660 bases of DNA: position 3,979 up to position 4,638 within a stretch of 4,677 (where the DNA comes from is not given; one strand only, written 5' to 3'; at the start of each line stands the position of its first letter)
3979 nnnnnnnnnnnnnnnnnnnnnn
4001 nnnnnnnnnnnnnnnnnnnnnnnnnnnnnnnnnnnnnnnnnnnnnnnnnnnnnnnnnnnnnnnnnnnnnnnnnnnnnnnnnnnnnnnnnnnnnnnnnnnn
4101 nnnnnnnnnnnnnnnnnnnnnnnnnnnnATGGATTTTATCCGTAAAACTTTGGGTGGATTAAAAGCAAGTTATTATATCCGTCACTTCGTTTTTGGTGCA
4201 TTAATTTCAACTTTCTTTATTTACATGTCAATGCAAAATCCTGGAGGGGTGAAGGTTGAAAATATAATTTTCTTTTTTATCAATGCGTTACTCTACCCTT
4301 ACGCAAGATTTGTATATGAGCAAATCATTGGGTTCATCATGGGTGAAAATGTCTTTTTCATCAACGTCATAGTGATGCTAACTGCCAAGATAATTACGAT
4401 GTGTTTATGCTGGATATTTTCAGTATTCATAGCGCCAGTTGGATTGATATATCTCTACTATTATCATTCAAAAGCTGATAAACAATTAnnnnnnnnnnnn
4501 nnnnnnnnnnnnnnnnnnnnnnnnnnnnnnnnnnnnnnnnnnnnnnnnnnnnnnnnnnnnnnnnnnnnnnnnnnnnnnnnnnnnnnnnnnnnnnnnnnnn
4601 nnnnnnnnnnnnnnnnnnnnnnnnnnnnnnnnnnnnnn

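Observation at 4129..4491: Orphan colicin E1-type immunity-like membrane protein carried by a phage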

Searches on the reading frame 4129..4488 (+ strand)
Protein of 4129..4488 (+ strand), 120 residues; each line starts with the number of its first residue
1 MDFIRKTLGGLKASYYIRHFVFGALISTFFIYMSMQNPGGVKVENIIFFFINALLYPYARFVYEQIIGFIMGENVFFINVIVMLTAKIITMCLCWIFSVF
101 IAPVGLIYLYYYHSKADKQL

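Call 3: search_protein_families(library=pfam, proteins=[window:4129-4488:+], max_evalue=1)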
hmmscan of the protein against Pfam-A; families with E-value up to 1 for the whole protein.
window:4129-4488:+ (120 aa): 1 family
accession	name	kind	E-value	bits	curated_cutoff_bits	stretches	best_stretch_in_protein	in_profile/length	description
PF06667.17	PspB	-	0.1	13.1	25.6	1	89-120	4-35/73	Phage shock protein B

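Call 4: search_protein_families(library=ncbifam, proteins=[window:4129-4488:+], max_evalue=1)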
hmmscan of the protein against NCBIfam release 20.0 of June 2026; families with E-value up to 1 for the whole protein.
window:4129-4488:+ (120 aa): 0 families

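Call 5: search_protein_families(library=phrogs, proteins=[window:4129-4488:+], max_evalue=1)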
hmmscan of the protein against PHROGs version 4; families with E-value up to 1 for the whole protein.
window:4129-4488:+ (120 aa): 1 family
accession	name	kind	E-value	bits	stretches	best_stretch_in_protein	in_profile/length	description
phrog_22435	-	unknown function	0.07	13.9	1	45-106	6-67/136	-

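Call 6: search_protein_families(library=padloc, proteins=[window:4129-4488:+], max_evalue=1)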
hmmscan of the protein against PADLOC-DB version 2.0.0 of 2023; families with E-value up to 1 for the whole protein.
window:4129-4488:+ (120 aa): 0 families

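Call 10: find_homologous_proteins(query=window:4129-4488:+, max_evalue=0.01)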
Query window:4129-4488:+ (120 aa): 141 proteins with E <= 0.01 among 146 candidates; the best 120 are listed.
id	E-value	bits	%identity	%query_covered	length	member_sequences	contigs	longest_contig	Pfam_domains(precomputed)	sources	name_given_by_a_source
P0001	1.3e-70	253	99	100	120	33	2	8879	-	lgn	-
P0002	1.4e-64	234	89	100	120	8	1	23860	-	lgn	-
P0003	1.1e-61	224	86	100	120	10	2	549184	-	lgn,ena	-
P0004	6.5e-59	216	81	99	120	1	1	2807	-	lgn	-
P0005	3.1e-58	213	81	98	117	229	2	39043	-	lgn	-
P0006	6.2e-58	212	83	100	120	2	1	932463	-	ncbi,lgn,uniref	ncbi:hypothetical protein ACLEDV_06145 [Lonsdalea quercina]|uniref:hypothetical protein n=1 Tax=Lons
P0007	2.1e-56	207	77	99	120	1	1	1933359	-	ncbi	-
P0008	2.2e-56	207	78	99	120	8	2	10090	-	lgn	-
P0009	1.1e-55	205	79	99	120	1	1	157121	-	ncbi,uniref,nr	ncbi:hypothetical protein [Photorhabdus tasmaniensis]|uniref:Uncharacterized protein n=1 Tax=Photorh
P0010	6.2e-55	203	76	99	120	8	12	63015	-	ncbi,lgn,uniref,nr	ncbi:hypothetical protein DOH76_23740 [Salmonella enterica subsp. enterica serovar Oranienburg]|unir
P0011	1.2e-54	202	76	100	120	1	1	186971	-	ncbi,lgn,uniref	ncbi:hypothetical protein [Citrobacter koseri]|uniref:hypothetical protein n=1 Tax=Citrobacter koser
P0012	1.4e-54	202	76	99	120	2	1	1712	-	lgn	-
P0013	2.3e-54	201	75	98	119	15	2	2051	-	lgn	-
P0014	8.8e-53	196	72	99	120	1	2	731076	-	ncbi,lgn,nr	ncbi:hypothetical protein NIO40_001454 [Salmonella enterica]|nr:hypothetical protein [Salmonella ent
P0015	9.3e-53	196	73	99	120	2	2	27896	-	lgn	-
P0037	5.8e-39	151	59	98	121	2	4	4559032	-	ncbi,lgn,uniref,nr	ncbi:hypothetical protein [Xenorhabdus griffiniae]|uniref:Colicin transporter n=1 Tax=Xenorhabdus gr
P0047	1.8e-36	143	53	96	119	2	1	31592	-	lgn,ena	-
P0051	8.8e-36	141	59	99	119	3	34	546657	-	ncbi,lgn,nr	ncbi:hypothetical protein DLL90_20975 [Salmonella enterica subsp. enterica serovar Arechavaleta]|nr:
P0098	4.2e-30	123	51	95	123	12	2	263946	-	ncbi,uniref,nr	ncbi:hypothetical protein [Pseudomonas sp. K2I15]|uniref:hypothetical protein n=1 Tax=unclassified P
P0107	1.7e-28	117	46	96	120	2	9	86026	-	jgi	-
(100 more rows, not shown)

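Call 13: search_dna_similar(query=window:4129-4488:+, collection=plasmids, mode=protein, max_evalue=10, max_rows=40)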
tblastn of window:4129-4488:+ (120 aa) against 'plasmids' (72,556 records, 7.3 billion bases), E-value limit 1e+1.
Records with a match: 93; places in all: 96; records where one place covers at least 80% of the query: 87.
Best place of each record, by identity: 60-80% 1; <60% 92.
By first word of the organism name: Xylella 11; Bacillus 10; Ligilactobacillus 10; uncultured 9; Xanthomonas 9; Vibrio 5; Pseudomonas 5; Ralstonia 4; Sphingobium 4; Agrobacterium 3; and 18 more.
By predicted mobility (MOB-suite, as given by PLSDB): conjugative 35; non-mobilizable 30; mobilizable 28.
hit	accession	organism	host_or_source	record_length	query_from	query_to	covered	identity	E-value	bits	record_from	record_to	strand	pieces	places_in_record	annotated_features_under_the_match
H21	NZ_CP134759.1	Pantoea agglomerans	Allium cepa,cell culture,bulb ...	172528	1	118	98%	78.8%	3e-58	199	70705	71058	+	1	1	hypothetical protein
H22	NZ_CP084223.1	Arsenophonus apicola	Apis mellifera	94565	1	119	99%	58.0%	4e-39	145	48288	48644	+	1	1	hypothetical protein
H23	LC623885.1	uncultured bacterium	-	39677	4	119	97%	55.2%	4e-41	150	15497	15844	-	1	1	membrane protein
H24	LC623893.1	uncultured bacterium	-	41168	4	119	97%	55.2%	4e-41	150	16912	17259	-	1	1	membrane protein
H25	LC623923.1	uncultured bacterium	-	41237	4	119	97%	55.2%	4e-41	150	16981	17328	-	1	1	membrane protein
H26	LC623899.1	uncultured bacterium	-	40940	4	119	97%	54.3%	7e-41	150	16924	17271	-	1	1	membrane protein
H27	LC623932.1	uncultured bacterium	-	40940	4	119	97%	54.3%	7e-41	150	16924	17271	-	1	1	membrane protein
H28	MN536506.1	uncultured bacterium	-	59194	4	119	97%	54.3%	8e-41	150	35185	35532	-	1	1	hypothetical protein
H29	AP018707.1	uncultured bacterium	-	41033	4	119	97%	54.3%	1e-40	149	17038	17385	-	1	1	membrane protein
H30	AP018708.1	uncultured bacterium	-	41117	4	119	97%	54.3%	1e-40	149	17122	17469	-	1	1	membrane protein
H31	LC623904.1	uncultured bacterium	-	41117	4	119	97%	54.3%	1e-40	149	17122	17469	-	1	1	membrane protein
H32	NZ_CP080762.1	Diaphorobacter sp. MNS-0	mixed culture,waste water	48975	4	115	93%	55.4%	5e-34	130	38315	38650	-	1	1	hypothetical protein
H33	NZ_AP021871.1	Vibrio gangliei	-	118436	2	118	98%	53.0%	6e-35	133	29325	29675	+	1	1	hypothetical protein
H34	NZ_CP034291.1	Vibrio parahaemolyticus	Penaeus japonicus,AHPND infected ...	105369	2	119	98%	50.0%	2e-30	120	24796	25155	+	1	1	hypothetical protein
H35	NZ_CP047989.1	Vibrio parahaemolyticus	shrimp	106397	2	119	98%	50.0%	2e-30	120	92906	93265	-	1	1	hypothetical protein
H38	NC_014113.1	Xylella fastidiosa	mulberry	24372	4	118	96%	48.7%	2e-33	129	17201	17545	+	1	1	hypothetical protein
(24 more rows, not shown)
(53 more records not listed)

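Call 14: search_dna_similar(query=window:4129-4488:+, collection=phages, mode=protein, max_evalue=10, max_rows=40)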
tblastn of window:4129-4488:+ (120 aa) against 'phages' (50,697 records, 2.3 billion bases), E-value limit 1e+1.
Records with a match: 1; places in all: 1; records where one place covers at least 80% of the query: 1.
Best place of each record, by identity: <60% 1.
By first word of the organism name: Pseudomonas 1.
By host as written in the record: Pseudomonas aeruginosa 1.
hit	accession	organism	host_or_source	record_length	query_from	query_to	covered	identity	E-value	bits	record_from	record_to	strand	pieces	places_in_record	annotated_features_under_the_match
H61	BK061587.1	Pseudomonas phage vB_PaeS-D14L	Pseudomonas aeruginosa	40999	2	119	98%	45.8%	5e-32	123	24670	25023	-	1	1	hypothetical protein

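Call 15: get_annotated_region(hit=H23, flank=5000)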
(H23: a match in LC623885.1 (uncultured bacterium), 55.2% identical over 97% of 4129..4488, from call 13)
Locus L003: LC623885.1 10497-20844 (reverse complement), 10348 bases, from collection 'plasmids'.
description: Uncultured bacterium plasmid pMH0621-74 DNA, complete sequence
organism: uncultured bacterium (NCBI taxid 77133)
taxonomy: Bacteria; ; ; ; ; ; uncultured bacterium
host: -; source: -; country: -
typing (MOB-suite, as given by PLSDB): conjugative; relaxase MOBP; mating-pair formation MPF_T
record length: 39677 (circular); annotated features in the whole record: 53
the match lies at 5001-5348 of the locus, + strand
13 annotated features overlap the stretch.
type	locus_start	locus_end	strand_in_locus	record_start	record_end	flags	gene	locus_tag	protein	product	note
CDS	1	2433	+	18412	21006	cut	traN/cpl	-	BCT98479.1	type IV coupling protein TraG/VirD4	-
CDS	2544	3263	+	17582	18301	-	-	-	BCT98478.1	DNA replication protein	-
CDS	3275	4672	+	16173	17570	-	traO/pri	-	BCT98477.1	DNA primase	-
CDS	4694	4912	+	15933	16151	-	-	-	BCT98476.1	hypothetical protein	-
CDS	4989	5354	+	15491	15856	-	-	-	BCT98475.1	membrane protein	-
CDS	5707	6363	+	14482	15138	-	traQ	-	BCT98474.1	OmpA family protein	-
CDS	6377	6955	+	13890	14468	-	traR/mpfL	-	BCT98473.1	P-type mating pair formation proteins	-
CDS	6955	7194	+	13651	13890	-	-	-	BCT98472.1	hypothetical protein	-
CDS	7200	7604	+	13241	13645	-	-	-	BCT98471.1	hypothetical protein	-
CDS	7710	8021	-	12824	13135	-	TRUE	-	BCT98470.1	addiction module antidote protein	-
CDS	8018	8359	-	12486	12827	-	-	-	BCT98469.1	addiction module protein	-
CDS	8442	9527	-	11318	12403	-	traS/rlx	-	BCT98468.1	DNA relaxase/nickase TraS/VirD2-like protein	-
CDS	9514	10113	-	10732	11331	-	-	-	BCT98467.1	mobilization protein MobC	-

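Call 16: get_annotated_region(hit=H38, flank=5000)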
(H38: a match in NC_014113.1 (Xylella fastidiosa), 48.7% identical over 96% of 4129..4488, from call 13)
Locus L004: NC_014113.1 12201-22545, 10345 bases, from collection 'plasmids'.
description: Xylella fastidiosa plasmid pXF-RIV19, complete sequence
organism: Xylella fastidiosa (NCBI taxid 2371)
taxonomy: Bacteria; Pseudomonadota; Gammaproteobacteria; Lysobacterales; Lysobacteraceae; Xylella; Xylella fastidiosa
host: -; source: mulberry; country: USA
typing (MOB-suite, as given by PLSDB): conjugative; replicon rep_cluster_1443; relaxase MOBP; mating-pair formation MPF_T
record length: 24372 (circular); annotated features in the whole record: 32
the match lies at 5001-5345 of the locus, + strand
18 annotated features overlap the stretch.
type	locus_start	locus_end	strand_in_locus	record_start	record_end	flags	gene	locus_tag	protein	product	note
CDS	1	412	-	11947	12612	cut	-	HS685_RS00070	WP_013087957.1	type IV secretion system protein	-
CDS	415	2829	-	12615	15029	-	-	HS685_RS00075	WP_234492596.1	transporter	-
CDS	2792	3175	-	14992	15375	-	-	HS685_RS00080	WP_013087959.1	VirB3 family type IV secretion system protein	-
CDS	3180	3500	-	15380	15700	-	-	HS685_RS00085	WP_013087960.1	TrbC/VirB2 family protein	-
CDS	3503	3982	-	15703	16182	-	-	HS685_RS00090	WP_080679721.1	hypothetical protein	-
CDS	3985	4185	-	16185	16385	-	-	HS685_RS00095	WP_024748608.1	hypothetical protein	-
CDS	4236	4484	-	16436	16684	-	-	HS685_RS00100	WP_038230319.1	hypothetical protein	-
CDS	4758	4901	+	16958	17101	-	-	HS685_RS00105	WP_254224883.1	hypothetical protein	-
CDS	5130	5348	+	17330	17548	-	-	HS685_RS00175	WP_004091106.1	hypothetical protein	-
CDS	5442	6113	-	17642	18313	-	-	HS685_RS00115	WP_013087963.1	restriction endonuclease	-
CDS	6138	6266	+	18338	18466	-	-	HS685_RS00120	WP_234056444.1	type II toxin-antitoxin system PemK/MazF family toxin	-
CDS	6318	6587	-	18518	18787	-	-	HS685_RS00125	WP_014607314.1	type II toxin-antitoxin system RelE/ParE family toxin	GO:0030541 - plasmid partitioning [Evidence IEA]; GO:0051290 - protein heterotetramerization [Evidence IEA]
CDS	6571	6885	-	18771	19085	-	-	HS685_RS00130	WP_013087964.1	DUF6290 family protein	-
CDS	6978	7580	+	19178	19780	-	-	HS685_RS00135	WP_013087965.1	recombinase family protein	GO:0006310 - DNA recombination [Evidence IEA]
CDS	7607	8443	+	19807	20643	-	trfA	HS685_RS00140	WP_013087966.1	plasmid replication initiator TrfA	-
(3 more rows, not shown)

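Call 17: get_annotated_region(hit=H61, flank=5000)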
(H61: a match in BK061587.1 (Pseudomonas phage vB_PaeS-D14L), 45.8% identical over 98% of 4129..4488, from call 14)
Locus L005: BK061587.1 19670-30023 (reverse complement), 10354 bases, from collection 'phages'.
description: TPA_asm: Pseudomonas phage vB_PaeS-D14L, complete sequence.
organism: Pseudomonas phage vB_PaeS-D14L (NCBI taxid 2969642)
taxonomy: Viruses; Duplodnaviria; Heunggongvirae; Uroviricota; Caudoviricetes
host: Pseudomonas aeruginosa; source: -; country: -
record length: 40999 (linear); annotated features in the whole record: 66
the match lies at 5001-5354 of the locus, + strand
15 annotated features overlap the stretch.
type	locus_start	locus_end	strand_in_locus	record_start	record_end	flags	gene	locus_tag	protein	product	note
CDS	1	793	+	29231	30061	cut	-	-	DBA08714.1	phage protein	-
CDS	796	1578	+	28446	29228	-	-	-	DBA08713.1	DNA replication helicase loader DnaC/DnaI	-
CDS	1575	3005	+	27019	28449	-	-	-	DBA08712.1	phage-associated DNA helicase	-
CDS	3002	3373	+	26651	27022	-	-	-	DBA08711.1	hypothetical protein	-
CDS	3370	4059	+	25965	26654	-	-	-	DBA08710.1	Serine/threonine protein phosphatase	-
CDS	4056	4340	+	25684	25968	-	-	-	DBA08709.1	hypothetical protein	-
CDS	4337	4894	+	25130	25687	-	-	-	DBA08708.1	phage protein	-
CDS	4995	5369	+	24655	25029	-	-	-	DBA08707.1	hypothetical protein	-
CDS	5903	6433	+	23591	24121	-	-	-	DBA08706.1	Rha family transcriptional regulator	-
CDS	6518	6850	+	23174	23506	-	-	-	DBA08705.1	phage holin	-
CDS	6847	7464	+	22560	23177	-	-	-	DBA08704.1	phage endolysin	-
CDS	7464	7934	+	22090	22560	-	-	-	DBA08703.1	phage endolysin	-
CDS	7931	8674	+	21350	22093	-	-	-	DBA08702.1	hypothetical protein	-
CDS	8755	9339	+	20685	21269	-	-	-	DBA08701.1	Terminase, small subunit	-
CDS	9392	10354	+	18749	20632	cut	-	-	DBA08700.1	Terminase, large subunit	-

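Call 21: search_protein_families(library=pfam, alignment_id=A1, max_evalue=10)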
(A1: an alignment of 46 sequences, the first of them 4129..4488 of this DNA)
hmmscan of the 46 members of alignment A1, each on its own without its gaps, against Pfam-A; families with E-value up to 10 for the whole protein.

A. member 1, window:4129-4488:+ (120 aa): 1 family
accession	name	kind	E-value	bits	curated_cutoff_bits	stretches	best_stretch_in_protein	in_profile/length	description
PF06667.17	PspB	-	0.1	13.1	25.6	1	89-120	4-35/73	Phage shock protein B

B. families by the number of members that match (of 46 scanned): 29 families (the first 25 are shown)
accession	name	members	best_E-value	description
PF06667.17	PspB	12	0.053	Phage shock protein B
PF17500.7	CKI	11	0.0029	Colicin-K immunity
PF03526.18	Microcin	7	0.0031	Colicin E1 (microcin) immunity protein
PF05038.18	Cytochrom_B558a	6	0.013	Cytochrome Cytochrome b558 alpha-subunit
PF08163.18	DNAPKcs_CC3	4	0.077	DNA-dependent protein kinase catalytic subunit, CC3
PF04020.18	Phage_holin_4_2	3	0.033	Mycobacterial 4 TMS phage holin, superfamily IV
PF05230.16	MASE2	3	0.37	MASE2 domain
PF01899.21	MNHE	3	0.7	Na+/H+ ion antiporter subunit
PF14975.11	DUF4512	3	2.2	Domain of unknown function (DUF4512)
PF10753.14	Toxin_GhoT_OrtT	1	0.0082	Toxin GhoT_OrtT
PF04647.20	AgrB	1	0.026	Accessory gene regulator B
PF07069.16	PRRSV_2b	1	0.029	Porcine reproductive and respiratory syndrome virus 2b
PF05975.17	EcsB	1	0.039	Bacterial ABC transporter protein EcsB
PF00654.25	Voltage_CLC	1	0.04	Voltage gated chloride channel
PF16201.10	NopRA1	1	0.081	Nucleolar pre-ribosomal-associated protein 1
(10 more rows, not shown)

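Call 36: search_protein_representatives(alignment_id=A1)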
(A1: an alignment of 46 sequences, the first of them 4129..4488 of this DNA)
Query: 46 sequences, 121 profile positions. Proteins with E-value up to 0.001 (for the whole library): 518; up to 1e-10: 326; up to 1e-30: 49. The best 150 are listed.
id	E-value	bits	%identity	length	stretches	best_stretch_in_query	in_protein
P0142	1.3e-50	187.0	-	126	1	1-120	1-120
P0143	1.9e-45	170.3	-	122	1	1-117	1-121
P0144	1.3e-43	164.4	-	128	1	1-120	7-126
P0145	3.0e-43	163.2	-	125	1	1-118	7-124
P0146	6.1e-42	159.0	-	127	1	3-117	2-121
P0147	6.6e-42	158.9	-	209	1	1-117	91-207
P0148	7.8e-41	155.4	-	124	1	1-120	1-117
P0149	3.2e-40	153.4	-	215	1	1-119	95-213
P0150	7.5e-40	152.2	-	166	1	2-120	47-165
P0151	3.1e-39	150.2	-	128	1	1-119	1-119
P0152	4.2e-38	146.6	-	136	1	3-120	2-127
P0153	1.2e-37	145.1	-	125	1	1-119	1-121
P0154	6.8e-37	142.7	-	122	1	1-119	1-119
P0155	1.1e-36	142.0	-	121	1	1-114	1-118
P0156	2.2e-36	141.1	-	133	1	1-118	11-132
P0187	3.2e-31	124.4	-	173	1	6-108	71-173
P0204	3.8e-29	117.7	-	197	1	6-119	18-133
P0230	2.4e-26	108.7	-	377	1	7-117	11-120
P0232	3.9e-26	108.0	-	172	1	3-119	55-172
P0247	4.2e-25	104.6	-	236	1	4-114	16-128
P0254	3.5e-24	101.7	-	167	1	9-117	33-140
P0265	2.0e-23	99.2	-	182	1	2-118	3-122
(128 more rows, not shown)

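Call 37: find_related_loci(query=A1, collection=genome_contigs, flank=6000)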
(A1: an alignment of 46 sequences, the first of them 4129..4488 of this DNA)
Query A1 (120 aa) in genome_contigs; peptide patterns used: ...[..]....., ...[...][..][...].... (x = any residue, [..] = any of these).
287 stretches matched a pattern; 274 encode a relative of the query (tblastn E <= 1e-3); the best 80 are kept; 80 distinct loci.
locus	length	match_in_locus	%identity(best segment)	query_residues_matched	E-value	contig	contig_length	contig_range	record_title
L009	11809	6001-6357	79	1-119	1e-61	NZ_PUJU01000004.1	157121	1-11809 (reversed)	Photorhabdus tasmaniensis strain T327 scaffold_0004, whole genome shotgun sequence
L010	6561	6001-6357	82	1-119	6e-58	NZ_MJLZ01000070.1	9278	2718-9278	Brenneria alni strain NCPPB 3934 BA_contig000070, whole genome shotgun sequence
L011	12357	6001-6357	77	1-119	2e-55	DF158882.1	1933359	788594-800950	Enterobacteriaceae bacterium B14 DNA, scaffold: 1, whole genome shotgun sequence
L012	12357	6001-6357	79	1-119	3e-55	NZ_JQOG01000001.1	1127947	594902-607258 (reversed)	Pectobacterium odoriferum strain NCPPB 3839 contig_1, whole genome shotgun sequence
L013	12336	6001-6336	59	4-115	1e-42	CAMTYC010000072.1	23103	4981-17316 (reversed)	MAG: uncultured Moraxellaceae bacterium isolate G04_MAG_00038 genome assembly, contig: G04_MAG_00038_000000000095, whole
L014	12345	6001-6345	56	4-118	2e-42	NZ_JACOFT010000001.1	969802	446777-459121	Undibacterium aquatile strain CCTCC AB 2015119 1, whole genome shotgun sequence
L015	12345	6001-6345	57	4-118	6e-42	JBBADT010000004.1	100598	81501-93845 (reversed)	MAG: Advenella sp. isolate SO_2017_LW2_13 scaffold_453_c1_LW138R_2017, whole genome shotgun sequence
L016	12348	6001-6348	56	4-119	8e-42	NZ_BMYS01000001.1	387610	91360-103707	Advenella faeciporci strain KCTC 23732 sequence01, whole genome shotgun sequence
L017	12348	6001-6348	57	4-119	1e-41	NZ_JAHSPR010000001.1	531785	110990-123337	Advenella alkanexedens strain LAM0050 Scaffold1_1, whole genome shotgun sequence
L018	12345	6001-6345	54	4-118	3e-41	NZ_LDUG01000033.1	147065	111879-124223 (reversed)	Thiobacillus denitrificans strain RG RG33, whole genome shotgun sequence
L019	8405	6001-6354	51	2-119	2e-41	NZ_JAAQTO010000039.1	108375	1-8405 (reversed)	Billgrantia bachuensis strain DX6 contig39, whole genome shotgun sequence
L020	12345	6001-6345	57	2-116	2e-41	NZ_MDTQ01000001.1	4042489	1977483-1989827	Terasakiispira papahanaumokuakeensis strain PH27A scaffold00001, whole genome shotgun sequence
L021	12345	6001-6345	60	4-118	1e-41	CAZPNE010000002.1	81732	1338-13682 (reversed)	MAG TPA_asm: uncultured Advenella sp. isolate binchicken_co173_990 genome assembly, contig: NODE_980_length_81732_cov_9.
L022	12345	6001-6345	58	4-118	2e-41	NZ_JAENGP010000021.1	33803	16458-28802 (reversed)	Advenella mandrilli strain WQ 585 Scaffold20_1, whole genome shotgun sequence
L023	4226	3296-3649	53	2-119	7e-41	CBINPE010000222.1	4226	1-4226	MAG TPA_asm: uncultured Burkholderiales bacterium isolate SRR16817063_concoct_70 genome assembly, contig: ERZ27393303.87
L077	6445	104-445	52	1-115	2e-36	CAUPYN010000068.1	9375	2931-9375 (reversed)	MAG TPA_asm: uncultured Campylobacter sp. isolate ERR9968942_bin.28_MetaWRAP_v1.3_MAG genome assembly, contig: ERZ216158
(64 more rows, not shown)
